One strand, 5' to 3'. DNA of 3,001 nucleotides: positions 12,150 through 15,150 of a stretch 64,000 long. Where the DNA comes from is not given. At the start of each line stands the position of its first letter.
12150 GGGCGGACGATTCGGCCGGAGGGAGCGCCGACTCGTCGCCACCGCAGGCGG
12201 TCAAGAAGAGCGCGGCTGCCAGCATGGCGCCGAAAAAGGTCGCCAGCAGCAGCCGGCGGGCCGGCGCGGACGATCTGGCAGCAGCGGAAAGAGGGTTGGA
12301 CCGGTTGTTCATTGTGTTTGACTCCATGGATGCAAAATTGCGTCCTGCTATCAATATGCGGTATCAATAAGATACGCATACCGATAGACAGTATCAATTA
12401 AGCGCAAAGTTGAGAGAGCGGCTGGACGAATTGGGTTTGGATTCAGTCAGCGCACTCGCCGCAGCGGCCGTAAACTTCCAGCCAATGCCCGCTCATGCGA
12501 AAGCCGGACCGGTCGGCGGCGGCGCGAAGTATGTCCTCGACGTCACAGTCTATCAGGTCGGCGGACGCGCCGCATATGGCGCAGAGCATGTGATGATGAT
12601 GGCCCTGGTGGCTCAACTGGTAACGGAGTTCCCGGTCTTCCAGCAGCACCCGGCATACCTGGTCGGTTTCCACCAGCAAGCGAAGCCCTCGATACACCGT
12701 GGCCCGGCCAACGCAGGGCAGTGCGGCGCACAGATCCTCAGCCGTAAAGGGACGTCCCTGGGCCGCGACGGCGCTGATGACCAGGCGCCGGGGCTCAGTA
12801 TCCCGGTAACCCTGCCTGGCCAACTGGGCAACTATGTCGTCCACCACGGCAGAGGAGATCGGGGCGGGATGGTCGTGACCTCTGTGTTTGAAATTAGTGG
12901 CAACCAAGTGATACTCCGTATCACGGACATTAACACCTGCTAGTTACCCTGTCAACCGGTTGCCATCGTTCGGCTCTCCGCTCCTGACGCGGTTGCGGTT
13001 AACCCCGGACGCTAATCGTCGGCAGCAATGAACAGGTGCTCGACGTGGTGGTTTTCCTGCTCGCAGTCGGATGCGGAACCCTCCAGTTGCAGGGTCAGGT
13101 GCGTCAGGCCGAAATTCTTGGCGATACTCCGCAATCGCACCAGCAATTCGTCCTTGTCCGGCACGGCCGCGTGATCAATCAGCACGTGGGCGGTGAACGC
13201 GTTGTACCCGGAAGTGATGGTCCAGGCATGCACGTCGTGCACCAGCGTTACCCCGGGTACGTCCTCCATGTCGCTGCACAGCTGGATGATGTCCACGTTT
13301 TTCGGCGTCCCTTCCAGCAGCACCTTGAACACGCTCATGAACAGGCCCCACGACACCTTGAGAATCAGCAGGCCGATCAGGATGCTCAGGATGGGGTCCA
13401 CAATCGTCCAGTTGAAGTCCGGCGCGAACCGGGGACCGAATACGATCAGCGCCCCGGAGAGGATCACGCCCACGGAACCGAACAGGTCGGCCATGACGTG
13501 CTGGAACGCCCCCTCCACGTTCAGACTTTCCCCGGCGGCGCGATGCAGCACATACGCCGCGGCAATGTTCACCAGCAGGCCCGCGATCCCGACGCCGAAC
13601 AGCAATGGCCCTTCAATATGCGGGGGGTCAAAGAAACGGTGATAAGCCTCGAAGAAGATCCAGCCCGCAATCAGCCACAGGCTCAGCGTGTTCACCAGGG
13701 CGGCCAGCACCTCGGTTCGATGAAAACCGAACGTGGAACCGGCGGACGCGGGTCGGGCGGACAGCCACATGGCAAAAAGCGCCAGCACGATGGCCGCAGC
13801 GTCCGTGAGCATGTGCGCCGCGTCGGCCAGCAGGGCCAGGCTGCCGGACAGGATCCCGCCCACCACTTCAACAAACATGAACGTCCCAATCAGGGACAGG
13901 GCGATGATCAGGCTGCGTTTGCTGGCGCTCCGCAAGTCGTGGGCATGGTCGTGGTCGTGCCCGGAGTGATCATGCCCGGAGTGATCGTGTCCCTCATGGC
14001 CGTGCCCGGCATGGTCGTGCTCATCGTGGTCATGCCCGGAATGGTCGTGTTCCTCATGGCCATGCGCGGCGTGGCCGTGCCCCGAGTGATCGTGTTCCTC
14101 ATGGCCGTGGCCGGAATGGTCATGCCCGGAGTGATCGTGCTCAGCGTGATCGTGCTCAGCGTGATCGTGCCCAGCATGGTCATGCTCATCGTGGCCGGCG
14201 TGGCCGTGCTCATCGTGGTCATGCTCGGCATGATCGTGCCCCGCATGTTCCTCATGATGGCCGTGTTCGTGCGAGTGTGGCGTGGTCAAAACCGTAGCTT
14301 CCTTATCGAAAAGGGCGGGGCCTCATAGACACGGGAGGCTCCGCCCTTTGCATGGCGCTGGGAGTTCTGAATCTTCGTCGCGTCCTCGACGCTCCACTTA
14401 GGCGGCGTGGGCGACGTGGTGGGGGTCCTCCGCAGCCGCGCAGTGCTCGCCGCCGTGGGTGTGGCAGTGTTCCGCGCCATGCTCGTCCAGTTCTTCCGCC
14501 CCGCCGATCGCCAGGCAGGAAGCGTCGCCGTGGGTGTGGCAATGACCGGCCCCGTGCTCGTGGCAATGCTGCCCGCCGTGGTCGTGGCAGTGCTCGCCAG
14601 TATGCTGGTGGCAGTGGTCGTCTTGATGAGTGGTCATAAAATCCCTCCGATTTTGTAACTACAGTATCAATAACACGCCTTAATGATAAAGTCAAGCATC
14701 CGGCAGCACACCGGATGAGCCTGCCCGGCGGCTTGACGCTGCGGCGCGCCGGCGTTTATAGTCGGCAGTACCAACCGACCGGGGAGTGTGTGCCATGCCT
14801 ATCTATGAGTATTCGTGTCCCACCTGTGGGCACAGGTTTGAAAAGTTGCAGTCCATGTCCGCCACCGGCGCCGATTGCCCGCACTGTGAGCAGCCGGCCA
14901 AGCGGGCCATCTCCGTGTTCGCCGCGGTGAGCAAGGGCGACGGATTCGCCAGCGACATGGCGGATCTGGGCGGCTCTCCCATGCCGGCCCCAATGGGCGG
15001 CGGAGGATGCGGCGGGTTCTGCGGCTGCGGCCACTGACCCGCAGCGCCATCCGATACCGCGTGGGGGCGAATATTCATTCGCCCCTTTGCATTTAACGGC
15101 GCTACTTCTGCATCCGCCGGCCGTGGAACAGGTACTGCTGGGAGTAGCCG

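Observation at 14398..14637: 79-aa HCHxH-repeat His/Cys protein: a possible new class of small cytoplasmic metal-binding protein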

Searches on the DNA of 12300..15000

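Call 12: search_rna_families(source=window, start=12300, end=15000, threshold=evalue, max_evalue=10)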
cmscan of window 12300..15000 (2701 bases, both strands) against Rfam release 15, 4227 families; matches with E-value up to 10: 6.
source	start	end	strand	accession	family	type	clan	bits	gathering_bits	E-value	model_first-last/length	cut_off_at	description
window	13199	13274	-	RF02459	Virus_CITE_4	Cis-reg;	-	23.7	40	0.087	1-85/85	no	Necrovirus cap-independent translation element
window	14308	14353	-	RF02010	mir-3180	Gene; miRNA;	-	22.8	99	1.6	1-92/92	no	mir-3180 microRNA precursor family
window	14151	14233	+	RF03666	MIR7724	Gene; miRNA;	-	21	100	0.32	1-169/169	no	MIR7724 microRNA precursor family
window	14306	14351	+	RF02010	mir-3180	Gene; miRNA;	-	19.9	99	7.1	1-92/92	no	mir-3180 microRNA precursor family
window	14163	14238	+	RF01059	mir-598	Gene; miRNA;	-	19.7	69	1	1-80/80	no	mir-598 microRNA precursor family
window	14310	14351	-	RF04309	HCV_J7880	Cis-reg;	-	14.8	90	6.7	1-123/123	no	Hepatitis C virus J7880 RNA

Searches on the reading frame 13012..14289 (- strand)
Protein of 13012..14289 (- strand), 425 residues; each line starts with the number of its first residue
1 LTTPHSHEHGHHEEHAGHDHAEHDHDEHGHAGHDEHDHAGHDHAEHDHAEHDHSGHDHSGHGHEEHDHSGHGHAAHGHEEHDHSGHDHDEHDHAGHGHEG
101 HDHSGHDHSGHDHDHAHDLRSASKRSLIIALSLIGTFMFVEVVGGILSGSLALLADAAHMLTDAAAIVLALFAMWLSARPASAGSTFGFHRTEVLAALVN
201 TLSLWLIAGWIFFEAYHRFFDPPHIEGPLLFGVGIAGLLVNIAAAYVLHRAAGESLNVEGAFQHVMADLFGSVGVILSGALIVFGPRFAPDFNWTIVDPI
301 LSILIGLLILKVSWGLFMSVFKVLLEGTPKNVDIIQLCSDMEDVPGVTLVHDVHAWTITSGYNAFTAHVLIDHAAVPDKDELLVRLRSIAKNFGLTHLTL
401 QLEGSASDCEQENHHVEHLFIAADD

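Call 4: search_protein_families(library=pfam, proteins=[window:13012-14289:-], max_evalue=0.1)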
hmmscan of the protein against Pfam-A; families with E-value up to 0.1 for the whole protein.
window:13012-14289:- (425 aa): 1 family
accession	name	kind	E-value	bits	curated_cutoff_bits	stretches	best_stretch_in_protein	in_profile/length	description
PF01545.26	Cation_efflux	-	1.9e-45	155.5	26.6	1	127-325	1-198/198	Cation efflux family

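Call 5: search_protein_families(library=ncbifam, proteins=[window:13012-14289:-], max_evalue=0.1)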
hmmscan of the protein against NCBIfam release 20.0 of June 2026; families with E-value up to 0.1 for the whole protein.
window:13012-14289:- (425 aa): 10 families
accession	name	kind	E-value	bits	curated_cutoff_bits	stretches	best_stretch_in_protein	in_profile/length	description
TIGR01297.1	CDF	superfamily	5.1e-83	278.6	82.35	1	124-403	2-281/285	cation diffusion facilitator family transporter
NF002923.0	PRK03557.1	equivalog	9.3e-72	241.9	408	1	111-416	5-301/313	CDF family zinc transporter ZitB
NF033827.1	CDF_efflux_DmeF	equivalog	6.3e-28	98.1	250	2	111-250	2-142/309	CDF family Co(II)/Ni(II) efflux transporter DmeF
NF052621.1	MngEfTpMntE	equivalog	1.3e-18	67.4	500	1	140-365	19-239/293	manganese efflux transporter MntE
NF052602.1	Zn_efflux_Cdf31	equivalog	5.6e-15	55.5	460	1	118-376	1-260/299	CDF family zinc efflux transporter Cdf31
NF033615.1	CDF_MamM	equivalog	8.4e-15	54.7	350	1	129-359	14-241/290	magnetosome biogenesis CDF transporter MamM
NF050169.1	CatEfflxFieF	equivalog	3.1e-13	49.6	420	1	120-366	5-240/282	cation efflux pump FieF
NF033616.1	CDF_MamB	equivalog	5e-13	49.2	350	1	138-358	20-235/284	magnetosome biogenesis CDF transporter MamB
NF007064.0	PRK09509.1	equivalog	1.9e-12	46.8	447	1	126-365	12-244/300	CDF family cation-efflux transporter FieF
NF040994.1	MamV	equivalog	4.9e-06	25.8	500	1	142-329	29-210/319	CDF transporter MamV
